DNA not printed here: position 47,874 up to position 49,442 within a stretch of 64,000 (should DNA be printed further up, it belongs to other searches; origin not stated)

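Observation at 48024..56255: Amino-acid permease between two ATP-grasp ligases inside a Wzx/Wzy glycan operon: predicted pathway for an amino-acid (or dipeptide) amide-decorated sugar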

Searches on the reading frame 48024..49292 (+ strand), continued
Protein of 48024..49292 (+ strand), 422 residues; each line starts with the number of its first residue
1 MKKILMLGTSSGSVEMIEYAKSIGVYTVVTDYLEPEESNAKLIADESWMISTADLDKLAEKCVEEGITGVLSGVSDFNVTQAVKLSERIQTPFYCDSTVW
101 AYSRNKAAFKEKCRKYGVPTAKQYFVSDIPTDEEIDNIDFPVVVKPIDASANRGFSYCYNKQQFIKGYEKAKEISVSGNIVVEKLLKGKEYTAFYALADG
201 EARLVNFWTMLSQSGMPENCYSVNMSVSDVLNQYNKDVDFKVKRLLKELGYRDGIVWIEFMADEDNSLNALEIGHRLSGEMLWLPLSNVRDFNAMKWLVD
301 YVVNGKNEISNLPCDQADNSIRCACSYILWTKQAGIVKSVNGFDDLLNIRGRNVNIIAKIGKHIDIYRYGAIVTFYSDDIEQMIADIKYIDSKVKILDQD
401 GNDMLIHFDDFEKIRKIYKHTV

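Call 72: find_encoding_contigs(protein=P0508, flank=7000, max_places=2)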
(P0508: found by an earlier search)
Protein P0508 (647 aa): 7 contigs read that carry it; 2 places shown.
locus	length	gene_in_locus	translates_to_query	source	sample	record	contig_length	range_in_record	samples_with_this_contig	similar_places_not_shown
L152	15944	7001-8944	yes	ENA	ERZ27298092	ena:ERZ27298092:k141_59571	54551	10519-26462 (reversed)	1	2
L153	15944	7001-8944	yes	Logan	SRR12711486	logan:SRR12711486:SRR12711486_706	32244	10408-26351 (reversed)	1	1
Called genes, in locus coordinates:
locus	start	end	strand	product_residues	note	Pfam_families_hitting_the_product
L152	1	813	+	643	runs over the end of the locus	PF13727:CoA_binding_3, PF01073:3Beta_HSD, PF01370:Epimerase, PF02719:Polysacc_synt_2, PF04321:RmlD_sub_bind, PF07993:NAD_binding_4 (weak), PF16363:GDP_Man_Dehyd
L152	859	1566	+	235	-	-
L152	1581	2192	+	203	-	-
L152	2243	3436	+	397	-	-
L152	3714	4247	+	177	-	PF02357:NusG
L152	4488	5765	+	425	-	PF01041:DegT_DnrJ_EryC1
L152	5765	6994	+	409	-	PF12897:Asp_aminotransf, PF00155:Aminotran_1_2 (weak)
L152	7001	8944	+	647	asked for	PF02397:Bac_transf, PF01071:GARS_A (weak), PF02786:CPSase_L_D2, PF13535:ATP-grasp_4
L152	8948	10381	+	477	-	PF00324:AA_permease, PF13520:AA_permease_2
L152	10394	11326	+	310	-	-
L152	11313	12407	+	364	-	-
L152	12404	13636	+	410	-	PF13439:Glyco_transf_4 (weak), PF00534:Glycos_transf_1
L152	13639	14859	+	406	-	PF13439:Glyco_transf_4 (weak), PF00534:Glycos_transf_1, PF13692:Glyco_trans_1_4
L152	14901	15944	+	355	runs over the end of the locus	PF00155:Aminotran_1_2 (weak), PF01041:DegT_DnrJ_EryC1, PF00266:Aminotran_5 (weak)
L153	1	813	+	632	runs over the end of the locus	PF13727:CoA_binding_3, PF01073:3Beta_HSD, PF01370:Epimerase, PF02719:Polysacc_synt_2, PF04321:RmlD_sub_bind, PF07993:NAD_binding_4 (weak), PF16363:GDP_Man_Dehyd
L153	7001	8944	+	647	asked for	PF02397:Bac_transf, PF01071:GARS_A (weak), PF02786:CPSase_L_D2, PF13535:ATP-grasp_4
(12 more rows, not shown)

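Call 84: find_encoding_contigs(protein=P0001, flank=500, max_places=3)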
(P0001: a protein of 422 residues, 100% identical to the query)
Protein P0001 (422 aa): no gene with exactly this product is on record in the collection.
